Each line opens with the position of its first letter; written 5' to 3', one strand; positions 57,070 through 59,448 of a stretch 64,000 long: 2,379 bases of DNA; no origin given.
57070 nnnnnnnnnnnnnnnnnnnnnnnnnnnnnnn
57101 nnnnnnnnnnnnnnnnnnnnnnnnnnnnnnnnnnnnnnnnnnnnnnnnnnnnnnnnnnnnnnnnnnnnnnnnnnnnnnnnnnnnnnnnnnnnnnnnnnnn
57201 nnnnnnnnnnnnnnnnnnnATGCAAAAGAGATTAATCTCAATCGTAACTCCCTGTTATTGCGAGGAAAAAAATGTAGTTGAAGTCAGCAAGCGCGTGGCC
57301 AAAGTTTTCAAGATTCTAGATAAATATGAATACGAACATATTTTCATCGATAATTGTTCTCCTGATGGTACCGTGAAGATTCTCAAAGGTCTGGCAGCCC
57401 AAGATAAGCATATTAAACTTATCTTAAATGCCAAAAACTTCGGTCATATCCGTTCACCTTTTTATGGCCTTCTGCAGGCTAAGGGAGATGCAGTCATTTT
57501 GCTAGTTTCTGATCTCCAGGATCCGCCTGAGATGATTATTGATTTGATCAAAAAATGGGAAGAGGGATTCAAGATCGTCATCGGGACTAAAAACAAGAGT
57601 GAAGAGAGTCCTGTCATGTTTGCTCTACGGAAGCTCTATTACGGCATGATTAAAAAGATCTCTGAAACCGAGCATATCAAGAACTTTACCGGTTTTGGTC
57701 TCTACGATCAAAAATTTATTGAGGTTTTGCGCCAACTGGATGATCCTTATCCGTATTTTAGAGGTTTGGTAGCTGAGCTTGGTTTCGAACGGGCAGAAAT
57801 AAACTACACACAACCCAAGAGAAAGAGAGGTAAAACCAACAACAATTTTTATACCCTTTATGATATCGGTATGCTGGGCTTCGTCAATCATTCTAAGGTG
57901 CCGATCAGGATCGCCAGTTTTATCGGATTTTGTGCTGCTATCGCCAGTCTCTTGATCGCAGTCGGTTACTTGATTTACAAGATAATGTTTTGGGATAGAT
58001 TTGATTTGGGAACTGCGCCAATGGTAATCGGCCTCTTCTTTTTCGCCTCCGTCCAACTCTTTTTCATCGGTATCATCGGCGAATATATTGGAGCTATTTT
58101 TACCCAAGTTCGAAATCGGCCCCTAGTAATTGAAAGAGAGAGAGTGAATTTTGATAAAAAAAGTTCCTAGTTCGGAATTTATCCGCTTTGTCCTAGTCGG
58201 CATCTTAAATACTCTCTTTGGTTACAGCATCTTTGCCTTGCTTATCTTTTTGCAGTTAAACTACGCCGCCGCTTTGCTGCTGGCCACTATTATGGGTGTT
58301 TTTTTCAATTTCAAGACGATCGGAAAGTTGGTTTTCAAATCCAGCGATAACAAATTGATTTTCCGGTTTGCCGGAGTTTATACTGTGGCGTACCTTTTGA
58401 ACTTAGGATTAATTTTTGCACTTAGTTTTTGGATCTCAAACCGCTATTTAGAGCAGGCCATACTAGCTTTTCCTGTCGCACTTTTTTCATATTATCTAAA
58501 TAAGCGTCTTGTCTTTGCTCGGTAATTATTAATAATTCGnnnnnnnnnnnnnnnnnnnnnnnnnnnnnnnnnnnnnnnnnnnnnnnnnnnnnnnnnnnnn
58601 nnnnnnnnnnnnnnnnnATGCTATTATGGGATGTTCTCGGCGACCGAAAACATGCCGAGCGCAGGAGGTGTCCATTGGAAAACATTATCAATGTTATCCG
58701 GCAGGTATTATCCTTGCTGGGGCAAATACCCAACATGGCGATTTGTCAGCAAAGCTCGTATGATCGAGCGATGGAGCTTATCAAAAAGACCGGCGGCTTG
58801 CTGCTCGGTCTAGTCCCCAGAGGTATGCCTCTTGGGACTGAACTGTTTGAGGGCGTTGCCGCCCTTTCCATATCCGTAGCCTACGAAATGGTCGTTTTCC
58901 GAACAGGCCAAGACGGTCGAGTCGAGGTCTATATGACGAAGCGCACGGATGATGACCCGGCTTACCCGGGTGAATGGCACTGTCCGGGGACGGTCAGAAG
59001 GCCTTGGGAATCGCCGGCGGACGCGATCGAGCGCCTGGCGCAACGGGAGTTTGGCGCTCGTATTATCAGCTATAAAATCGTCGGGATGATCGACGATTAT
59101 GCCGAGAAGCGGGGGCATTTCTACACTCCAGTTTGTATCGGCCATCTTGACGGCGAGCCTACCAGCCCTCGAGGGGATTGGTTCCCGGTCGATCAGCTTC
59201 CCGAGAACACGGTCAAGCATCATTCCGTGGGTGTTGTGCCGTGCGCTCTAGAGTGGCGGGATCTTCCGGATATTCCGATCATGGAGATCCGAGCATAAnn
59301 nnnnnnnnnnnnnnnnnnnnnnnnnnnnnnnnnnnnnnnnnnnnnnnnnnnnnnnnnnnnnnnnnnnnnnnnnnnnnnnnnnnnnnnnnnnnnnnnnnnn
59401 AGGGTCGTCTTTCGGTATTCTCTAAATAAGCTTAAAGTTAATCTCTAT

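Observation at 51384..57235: CDP-3,6-dideoxyhexose pathway extended by a ThDP-dependent AHAS-like enzyme and a reductase: candidate branched-chain (yersiniose-like) sugar; E3 reductase not in window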

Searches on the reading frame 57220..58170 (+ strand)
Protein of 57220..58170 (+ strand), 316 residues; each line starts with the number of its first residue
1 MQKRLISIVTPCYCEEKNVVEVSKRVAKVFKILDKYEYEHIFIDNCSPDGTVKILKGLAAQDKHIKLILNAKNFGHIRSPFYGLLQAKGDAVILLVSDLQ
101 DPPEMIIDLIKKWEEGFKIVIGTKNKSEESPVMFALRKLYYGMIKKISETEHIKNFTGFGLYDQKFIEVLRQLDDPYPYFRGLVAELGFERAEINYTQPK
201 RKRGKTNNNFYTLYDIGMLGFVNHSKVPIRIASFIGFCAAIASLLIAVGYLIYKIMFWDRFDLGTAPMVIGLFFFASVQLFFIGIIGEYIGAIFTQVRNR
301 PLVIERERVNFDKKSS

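Call 4: search_protein_families(library=pfam, proteins=[window:57220-58170:+])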
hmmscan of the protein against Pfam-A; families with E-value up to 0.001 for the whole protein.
window:57220-58170:+ (316 aa): 1 family
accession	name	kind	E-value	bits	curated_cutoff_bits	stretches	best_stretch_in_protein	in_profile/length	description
PF00535.33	Glycos_transf_2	-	8e-24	84.9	23.3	1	7-140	1-131/168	Glycosyl transferase family 2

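Call 5: search_protein_families(library=ncbifam, proteins=[window:57220-58170:+])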
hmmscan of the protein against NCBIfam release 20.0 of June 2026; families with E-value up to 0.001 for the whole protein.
window:57220-58170:+ (316 aa): 7 families
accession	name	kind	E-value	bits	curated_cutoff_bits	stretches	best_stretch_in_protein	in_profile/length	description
NF047588.1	GlcsyltransPgfSStrep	equivalog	3.8e-51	174.1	500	1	6-304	3-301/308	glycosyltransferase PgfS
NF007986.1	PRK10714.1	equivalog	1.6e-33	116.1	529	1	5-303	7-306/316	undecaprenyl-phosphate 4-deoxy-4-formamido-L-arabinose transferase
NF047683.1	TeichurnBiosyTuaG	equivalog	3.7e-10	39.9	400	1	2-100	4-98/252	teichuronic acid biosynthesis protein TuaG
TIGR03937.1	PgaC_IcaA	equivalog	2.2e-09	36.8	422.3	1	4-98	45-135/407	poly-beta-1,6-N-acetyl-D-glucosamine synthase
NF050050.1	ProtGlycPglI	equivalog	6e-06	25.8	500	1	6-123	4-118/306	GalNAc(5)-diNAcBac-PP-undecaprenol beta-1,3-glucosyltransferase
NF041875.1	EPS_EpsD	equivalog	3.5e-05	23.3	370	1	32-140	25-132/325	exopolysaccharide biosynthesis glycosyltransferase EpsD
TIGR04283.1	glyco_like_mftF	equivalog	0.00056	19.5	182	1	6-110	1-94/221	TIGR04283 family arsenosugar biosynthesis glycosyltransferase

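Call 45: search_solved_structures(query=window:57220-58170:+, max_evalue=0.00001)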
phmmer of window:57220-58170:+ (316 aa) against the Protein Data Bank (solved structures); distinct sequences matched with E-value up to 0.00001: 7.
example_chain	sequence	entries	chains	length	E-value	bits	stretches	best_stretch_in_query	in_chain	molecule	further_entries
5ekp_C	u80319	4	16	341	6.2e-46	160.3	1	6-304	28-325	Uncharacterized glycosyltransferase sll0501 | Glycosyltransferase sll0501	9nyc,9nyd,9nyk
9nye_A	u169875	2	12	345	6.5e-46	160.3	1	6-304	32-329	Glycosyltransferase sll0501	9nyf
5eke_A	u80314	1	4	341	8.1e-46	160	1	6-304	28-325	Uncharacterized glycosyltransferase sll0501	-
9hwj_A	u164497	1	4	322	2e-28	102.9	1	5-307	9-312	Undecaprenyl-phosphate 4-deoxy-4-formamido-L-arabinose transferase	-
9bhc_C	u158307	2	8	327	2.1e-25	92.9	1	5-304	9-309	Undecaprenyl-phosphate 4-deoxy-4-formamido-L-arabinose transferase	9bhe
8vxh_A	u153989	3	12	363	3.1e-25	92.4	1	5-304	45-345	Undecaprenyl-phosphate 4-deoxy-4-formamido-L-arabinose transferase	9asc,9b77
5mlz_A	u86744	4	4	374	3.5e-11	46.2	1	2-124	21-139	Dolichol monophosphate mannose synthase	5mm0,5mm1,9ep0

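Call 66: find_related_loci(query=window:57220-58170:+, collection=metagenome_contigs, flank=8000)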
Query window:57220-58170:+ (316 aa) in metagenome_contigs; peptide patterns used: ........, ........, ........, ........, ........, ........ (x = any residue, [..] = any of these).
392 stretches matched a pattern; 230 encode a relative of the query (tblastn E <= 1e-3); the best 80 are kept; 80 distinct loci.
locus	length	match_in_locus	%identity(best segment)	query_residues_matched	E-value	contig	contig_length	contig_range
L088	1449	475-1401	68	4-312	1e-164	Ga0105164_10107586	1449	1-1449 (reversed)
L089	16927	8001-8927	68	4-312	9e-150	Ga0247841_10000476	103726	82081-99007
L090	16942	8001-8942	68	2-315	7e-150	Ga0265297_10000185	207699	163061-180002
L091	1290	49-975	68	4-312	3e-163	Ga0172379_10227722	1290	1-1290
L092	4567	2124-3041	68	6-311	3e-151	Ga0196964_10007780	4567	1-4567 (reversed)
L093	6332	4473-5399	68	3-311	2e-148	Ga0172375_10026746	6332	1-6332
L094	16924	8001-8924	67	4-311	6e-147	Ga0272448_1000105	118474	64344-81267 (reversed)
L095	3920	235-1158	67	4-311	1e-150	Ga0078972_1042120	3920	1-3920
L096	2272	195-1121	68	4-312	7e-156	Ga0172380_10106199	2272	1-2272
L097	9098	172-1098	64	6-314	6e-144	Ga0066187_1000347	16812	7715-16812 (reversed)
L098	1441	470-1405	67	1-312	3e-157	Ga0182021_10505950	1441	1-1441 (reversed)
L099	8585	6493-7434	64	2-313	9e-143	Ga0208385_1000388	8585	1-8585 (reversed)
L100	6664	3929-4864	64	4-315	1e-140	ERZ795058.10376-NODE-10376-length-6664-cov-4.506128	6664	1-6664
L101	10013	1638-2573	64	4-315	1e-140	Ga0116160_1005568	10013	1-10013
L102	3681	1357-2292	63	1-312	2e-144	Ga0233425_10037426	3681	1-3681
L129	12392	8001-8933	61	1-312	1e-132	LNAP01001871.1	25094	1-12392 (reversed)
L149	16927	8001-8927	60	2-311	3e-129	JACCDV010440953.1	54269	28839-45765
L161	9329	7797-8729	61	2-313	5e-127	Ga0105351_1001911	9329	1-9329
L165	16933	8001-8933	58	1-312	2e-126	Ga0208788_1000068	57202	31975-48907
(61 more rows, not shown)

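Call 82: search_protein_families(library=pfam, max_evalue=0.01, proteins=[L161:4603-5436:+, L161:5433-6350:+, L129:8948-11260:+, L165:10202-12136:+, L165:9055-9885:+, L149:4566-5588:+, L149:5591-6640:+, L165:764-1753:+])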
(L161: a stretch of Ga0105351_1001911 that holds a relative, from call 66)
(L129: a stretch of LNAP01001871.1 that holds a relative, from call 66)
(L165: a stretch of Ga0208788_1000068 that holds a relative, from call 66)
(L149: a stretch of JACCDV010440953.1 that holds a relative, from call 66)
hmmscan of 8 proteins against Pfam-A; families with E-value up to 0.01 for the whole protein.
L161:4603-5436:+ (277 aa): 5 families
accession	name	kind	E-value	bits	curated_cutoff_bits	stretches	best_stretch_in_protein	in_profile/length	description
PF00456.26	Transketolase_N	-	1.7e-31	109.9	22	1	18-264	10-267/334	Transketolase, thiamine diphosphate binding domain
PF00676.26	E1_dh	-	2.3e-08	33.8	22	1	116-222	99-204/300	Dehydrogenase E1 component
PF13292.11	DXP_synthase_N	-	1.6e-07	31.3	21.2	1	122-181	115-173/274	1-deoxy-D-xylulose-5-phosphate synthase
PF09364.15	XFP_N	-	9.7e-05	21.8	23.7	1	109-224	131-246/364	XFP N-terminal domain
PF02775.26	TPP_enzyme_C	-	0.0013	19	21.9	1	124-188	30-91/151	Thiamine pyrophosphate enzyme, C-terminal TPP binding domain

L161:5433-6350:+ (305 aa): 2 families
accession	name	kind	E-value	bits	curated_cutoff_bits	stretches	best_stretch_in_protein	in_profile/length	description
PF02779.29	Transket_pyr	-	1.4e-28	100.2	27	1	1-159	5-170/174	Transketolase, pyrimidine binding domain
PF02780.25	Transketolase_C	-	2e-15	57.2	25.9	1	187-294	12-124/124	Transketolase, C-terminal domain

L129:8948-11260:+ (770 aa): 1 family
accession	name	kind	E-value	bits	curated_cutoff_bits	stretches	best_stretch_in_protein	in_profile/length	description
PF22895.2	DUF7024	-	4.9e-39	133.9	24.4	1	636-768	10-142/145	Domain of unknown function (DUF7024)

L165:10202-12136:+ (644 aa): 0 families

L165:9055-9885:+ (276 aa): 0 families

L149:4566-5588:+ (340 aa): 3 families
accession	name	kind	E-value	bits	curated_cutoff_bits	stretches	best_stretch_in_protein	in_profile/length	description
PF00682.25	HMGL-like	-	1.5e-44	152.8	29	1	5-260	2-258/260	HMGL-like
PF07836.16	DmpG_comm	-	6.8e-24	83.6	27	1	272-332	2-62/63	DmpG-like communication domain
PF03102.20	NeuB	-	0.00037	20.5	22.1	1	101-218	87-198/241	NeuB family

L149:5591-6640:+ (349 aa): 4 families
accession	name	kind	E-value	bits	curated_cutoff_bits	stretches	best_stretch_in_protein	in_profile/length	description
PF01370.27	Epimerase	-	6.2e-30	104.8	20.9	1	34-277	3-240/240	NAD dependent epimerase/dehydratase family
PF16363.11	GDP_Man_Dehyd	-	1.6e-19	71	27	1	34-341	2-332/332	GDP-mannose 4,6 dehydratase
PF07993.18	NAD_binding_4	-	1.5e-07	31.3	20.1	1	98-210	85-204/258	Male sterility protein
PF01073.25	3Beta_HSD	-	1.3e-05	24.9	22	1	34-263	2-227/280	3-beta hydroxysteroid dehydrogenase/isomerase family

L165:764-1753:+ (329 aa): 4 families
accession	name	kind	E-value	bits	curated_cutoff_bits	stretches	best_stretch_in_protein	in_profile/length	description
PF00175.26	NAD_binding_1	-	1.4e-20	74.4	22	1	206-307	1-108/109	Oxidoreductase NAD-binding domain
PF00111.32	Fer2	-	1e-13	51.4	21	1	9-75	7-73/77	2Fe-2S iron-sulfur cluster binding domain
PF00970.30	FAD_binding_6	-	1.2e-13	51.7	21.1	1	102-194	2-97/99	Oxidoreductase FAD-binding domain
PF08030.17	NAD_binding_6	-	0.0027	18.2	22.2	0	202-249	2-51/156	Ferric reductase NAD binding domain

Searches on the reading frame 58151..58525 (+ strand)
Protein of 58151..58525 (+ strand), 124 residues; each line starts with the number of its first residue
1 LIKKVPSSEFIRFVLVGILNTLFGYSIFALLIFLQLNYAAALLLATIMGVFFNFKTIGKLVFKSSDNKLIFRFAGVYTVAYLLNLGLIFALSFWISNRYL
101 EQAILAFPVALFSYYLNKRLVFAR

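Call 4: search_protein_families(library=pfam, proteins=[window:58151-58525:+])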
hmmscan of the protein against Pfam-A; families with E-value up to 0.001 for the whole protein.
window:58151-58525:+ (124 aa): 1 family
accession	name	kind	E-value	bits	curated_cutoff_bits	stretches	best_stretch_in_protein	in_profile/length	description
PF04138.20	GtrA_DPMS_TM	-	4.3e-16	59.6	26.1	1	12-122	1-117/117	GtrA/DPMS, transmembrane domain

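Call 5: search_protein_families(library=ncbifam, proteins=[window:58151-58525:+])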
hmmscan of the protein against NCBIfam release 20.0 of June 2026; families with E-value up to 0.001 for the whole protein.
window:58151-58525:+ (124 aa): 0 families

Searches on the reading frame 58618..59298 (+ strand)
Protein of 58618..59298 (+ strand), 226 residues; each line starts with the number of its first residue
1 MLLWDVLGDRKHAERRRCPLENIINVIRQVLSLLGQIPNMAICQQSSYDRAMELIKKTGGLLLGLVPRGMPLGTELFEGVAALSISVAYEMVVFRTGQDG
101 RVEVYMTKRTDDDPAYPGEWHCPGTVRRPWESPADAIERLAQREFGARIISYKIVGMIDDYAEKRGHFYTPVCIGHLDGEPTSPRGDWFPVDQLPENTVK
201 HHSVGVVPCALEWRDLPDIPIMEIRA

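Call 64: search_protein_families(library=ncbifam, max_evalue=0.00001, proteins=[window:58618-59298:+])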
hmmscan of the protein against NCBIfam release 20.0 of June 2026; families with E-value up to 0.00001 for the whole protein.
window:58618-59298:+ (226 aa): 0 families

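Call 71: search_solved_structures(query=window:58675-59298:+, max_evalue=1)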
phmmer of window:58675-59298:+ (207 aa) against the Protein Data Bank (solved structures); distinct sequences matched with E-value up to 1: 27.
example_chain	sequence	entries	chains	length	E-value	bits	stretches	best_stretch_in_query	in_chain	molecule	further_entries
7mcc_A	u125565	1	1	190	8.2e-08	35.2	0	112-148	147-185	AI-designed TIM-barrel F2C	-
7smj_A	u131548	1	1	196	2.6e-07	33.5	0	112-135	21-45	AI-designed TIM-barrel F2N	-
1nqy_A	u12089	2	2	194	0.0046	19.6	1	80-199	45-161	CoA pyrophosphatase (MutT/nudix family protein)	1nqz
4v14_A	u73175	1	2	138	0.034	16.8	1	81-173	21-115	MUTATOR MUTT PROTEIN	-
9t4d_A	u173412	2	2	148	0.079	15.6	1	94-173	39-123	Diphosphoinositol polyphosphate phosphohydrolase 1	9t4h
1sjy_A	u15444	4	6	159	0.09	15.4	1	81-138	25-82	MutT/nudix family protein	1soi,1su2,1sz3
2duk_A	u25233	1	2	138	0.093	15.4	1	95-173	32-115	MS0616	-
7nnj_A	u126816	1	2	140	0.096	15.3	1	95-173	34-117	Diphosphoinositol polyphosphate phosphohydrolase 2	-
9nxm_A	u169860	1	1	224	0.13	14.9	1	81-158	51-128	Nudix hydrolase 11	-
5ltu_A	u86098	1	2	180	0.17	14.5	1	95-153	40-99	Diphosphoinositol polyphosphate phosphohydrolase 2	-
3grn_A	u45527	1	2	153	0.19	14.4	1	68-140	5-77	MutT related protein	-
9t4m_A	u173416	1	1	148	0.22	14.1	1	96-174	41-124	Diphosphoinositol polyphosphate phosphohydrolase 1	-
9t4c_A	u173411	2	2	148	0.23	14.1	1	96-174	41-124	Diphosphoinositol polyphosphate phosphohydrolase 1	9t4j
9t48_A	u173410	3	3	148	0.26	13.9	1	96-174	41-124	Diphosphoinositol polyphosphate phosphohydrolase 1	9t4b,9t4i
6pck_A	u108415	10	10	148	0.27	13.9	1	96-173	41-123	Diphosphoinositol polyphosphate phosphohydrolase 1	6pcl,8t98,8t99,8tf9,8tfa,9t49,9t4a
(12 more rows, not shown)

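Call 82: search_protein_families(library=pfam, max_evalue=0.01, proteins=[window:58675-59298:+])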
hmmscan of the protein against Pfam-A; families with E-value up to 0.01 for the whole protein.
window:58675-59298:+ (207 aa): 1 family
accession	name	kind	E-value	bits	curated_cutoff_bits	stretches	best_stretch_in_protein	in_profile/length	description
PF00293.34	NUDIX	-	9.6e-07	29.3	21.1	1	73-180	7-124/134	NUDIX domain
